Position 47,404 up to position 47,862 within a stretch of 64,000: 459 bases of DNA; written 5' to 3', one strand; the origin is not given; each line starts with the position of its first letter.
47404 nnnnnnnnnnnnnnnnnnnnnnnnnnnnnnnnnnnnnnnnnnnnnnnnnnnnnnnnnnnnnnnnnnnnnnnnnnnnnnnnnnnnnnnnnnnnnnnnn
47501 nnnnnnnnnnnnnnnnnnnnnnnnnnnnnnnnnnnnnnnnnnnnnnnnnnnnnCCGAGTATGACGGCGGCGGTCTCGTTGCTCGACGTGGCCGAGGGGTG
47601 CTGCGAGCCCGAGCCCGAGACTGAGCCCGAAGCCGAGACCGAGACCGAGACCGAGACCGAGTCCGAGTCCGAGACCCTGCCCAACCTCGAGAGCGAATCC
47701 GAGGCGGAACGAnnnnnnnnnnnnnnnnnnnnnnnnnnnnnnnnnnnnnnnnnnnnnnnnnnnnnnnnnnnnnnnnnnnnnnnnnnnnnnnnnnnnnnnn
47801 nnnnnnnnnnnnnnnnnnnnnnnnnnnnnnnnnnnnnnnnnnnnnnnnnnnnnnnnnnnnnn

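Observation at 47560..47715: Conserved ~45-nt head gives some arrays a start codon and an M-AAV(T/S)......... N-terminus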

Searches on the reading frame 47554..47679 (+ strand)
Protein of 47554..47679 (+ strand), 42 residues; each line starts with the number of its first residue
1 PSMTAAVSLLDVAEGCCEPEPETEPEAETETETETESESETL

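Call 42: search_protein_representatives(alignment_id=A2)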
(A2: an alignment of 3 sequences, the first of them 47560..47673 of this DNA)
Query: 3 sequences, 38 profile positions. Proteins with E-value up to 0.001 (for the whole library): 2; up to 1e-10: 0; up to 1e-30: 0. The best 2 are listed.
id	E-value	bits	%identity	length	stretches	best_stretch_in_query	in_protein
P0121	3.4e-04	36.4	-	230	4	1-19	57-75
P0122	3.7e-04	36.2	-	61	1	2-18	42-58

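Call 44: find_encoding_contigs(protein=P0122, flank=10000, max_places=10)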
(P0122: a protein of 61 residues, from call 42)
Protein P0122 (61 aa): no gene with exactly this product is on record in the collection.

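Call 45: list_cluster_members(proteins=[P0122])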
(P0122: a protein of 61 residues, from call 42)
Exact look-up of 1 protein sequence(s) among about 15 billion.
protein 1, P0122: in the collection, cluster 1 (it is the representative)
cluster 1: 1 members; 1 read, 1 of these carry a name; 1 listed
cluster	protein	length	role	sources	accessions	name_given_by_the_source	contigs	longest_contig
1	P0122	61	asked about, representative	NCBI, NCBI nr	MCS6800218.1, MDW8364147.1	MAG: hypothetical protein NZ898_17140, partial [Myxococcota bacterium] | hypothetical protein [Myxococcota bacterium]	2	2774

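Call 50: find_homologous_proteins(query=A4, max_evalue=10)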
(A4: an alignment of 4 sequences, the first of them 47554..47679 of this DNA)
Query A4 (4 sequences) (42 aa, profile of the alignment): 3 proteins with E <= 10 among 1812 candidates.
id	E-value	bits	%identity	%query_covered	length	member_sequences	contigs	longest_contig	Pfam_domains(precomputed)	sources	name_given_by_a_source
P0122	2.9e-6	45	83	43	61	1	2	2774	-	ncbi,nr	ncbi:MAG: hypothetical protein NZ898_17140, partial [Myxococcota bacterium]|nr:hypothetical protein 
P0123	5.7e-3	34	71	33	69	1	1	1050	-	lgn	-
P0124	3.3e+0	25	-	-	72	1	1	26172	-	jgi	jgi:hypothetical protein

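Call 52: find_encoding_contigs(protein=P0123, flank=10000, max_places=6)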
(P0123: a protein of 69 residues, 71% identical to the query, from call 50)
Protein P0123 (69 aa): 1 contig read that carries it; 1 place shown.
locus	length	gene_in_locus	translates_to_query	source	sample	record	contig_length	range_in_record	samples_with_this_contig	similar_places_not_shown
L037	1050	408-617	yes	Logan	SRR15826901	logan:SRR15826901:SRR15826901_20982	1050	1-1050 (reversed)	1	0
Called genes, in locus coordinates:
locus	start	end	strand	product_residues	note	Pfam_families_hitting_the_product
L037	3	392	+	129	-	?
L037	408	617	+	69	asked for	-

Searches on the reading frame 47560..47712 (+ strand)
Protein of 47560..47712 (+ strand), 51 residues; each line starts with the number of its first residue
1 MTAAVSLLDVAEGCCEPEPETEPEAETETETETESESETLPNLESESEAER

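Call 29: find_homologous_proteins(query=window:47560-47712:+, max_evalue=10)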
Query seq(51 aa): 92 candidates shared short words with the query, none scored E <= 10.

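Call 85: search_protein_families(library=pfam, proteins=[window:47560-47712:+], max_evalue=1)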
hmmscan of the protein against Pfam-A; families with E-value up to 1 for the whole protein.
seq(51 aa): 3 families
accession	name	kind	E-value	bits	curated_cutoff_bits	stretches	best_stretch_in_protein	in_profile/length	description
PF05887.16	Trypan_PARP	-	0.00046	20.6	100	1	15-49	69-103/134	Procyclic acidic repetitive protein (PARP)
PF06390.17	NESP55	-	0.31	11.1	35.4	1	12-50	115-153/261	Neuroendocrine-specific golgi protein P55 (NESP55)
PF15754.10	SPESP1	-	0.36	10.4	27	1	16-37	124-145/322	Sperm equatorial segment protein 1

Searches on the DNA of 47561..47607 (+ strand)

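Call 88: build_rna_model(alignment_id=A6, structure=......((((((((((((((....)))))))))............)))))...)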
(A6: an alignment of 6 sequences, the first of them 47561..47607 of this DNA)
Model R1 built from alignment A6 (6 sequences, 53 columns); structure: as given.
model positions 47; base pairs 14; branch points 0; effective number of sequences 5.95; information 1.173 bits per position. Calibrated on 0.2 Mb of random sequence (short: E-values are rough).
structure used (alignment columns):
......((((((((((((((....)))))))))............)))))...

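Call 89: search_with_rna_model(model_id=R1, sources=[window, L035, L037, L038], max_evalue=10, show_alignments=0)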
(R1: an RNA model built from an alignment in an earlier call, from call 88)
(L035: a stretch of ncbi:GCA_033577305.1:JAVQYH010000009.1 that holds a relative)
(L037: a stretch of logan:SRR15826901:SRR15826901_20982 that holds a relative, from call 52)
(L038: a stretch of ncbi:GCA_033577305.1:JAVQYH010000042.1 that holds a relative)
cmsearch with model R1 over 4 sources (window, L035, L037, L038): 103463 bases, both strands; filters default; matches with E-value up to 10: 37.
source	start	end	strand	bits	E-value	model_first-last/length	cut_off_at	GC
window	32825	32871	+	73.2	7.3e-16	1-47/47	no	0.64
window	47561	47607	+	71.9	1.5e-15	1-47/47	no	0.72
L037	390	437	+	67.9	1.5e-14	1-47/47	no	0.65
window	23427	23473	-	65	8.3e-14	1-47/47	no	0.64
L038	3675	3726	+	61.6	5.7e-13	1-47/47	no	0.69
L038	3620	3666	+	60.1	1.4e-12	1-47/47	no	0.64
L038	3842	3872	-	18.2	0.038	1-47/47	no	0.81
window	19854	19893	+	15.6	0.17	1-47/47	no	0.73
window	24444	24468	-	14.5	0.32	1-47/47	no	0.72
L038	3306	3328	-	13.8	0.48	11-33/47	no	0.74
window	63068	63113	+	12.3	1.1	1-47/47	no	0.76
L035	9767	9812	-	12.3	1.1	1-47/47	no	0.76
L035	7310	7330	+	11.4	1.9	12-31/47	no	0.76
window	34897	34936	-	11.3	2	1-47/47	no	0.75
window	54730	54770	+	11.3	2.1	1-47/47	no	0.78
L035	18110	18150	-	11.3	2.1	1-47/47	no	0.78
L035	16449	16472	-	11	2.5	1-47/47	no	0.71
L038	2536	2571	+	10.9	2.6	1-47/47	no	0.75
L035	4787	4806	-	10.6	3.1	12-31/47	no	0.8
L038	3615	3651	-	9.7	5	11-35/47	no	0.76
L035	17082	17136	-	9.1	7.2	1-47/47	no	0.8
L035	16335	16352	+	8.7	8.9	1-47/47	no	0.72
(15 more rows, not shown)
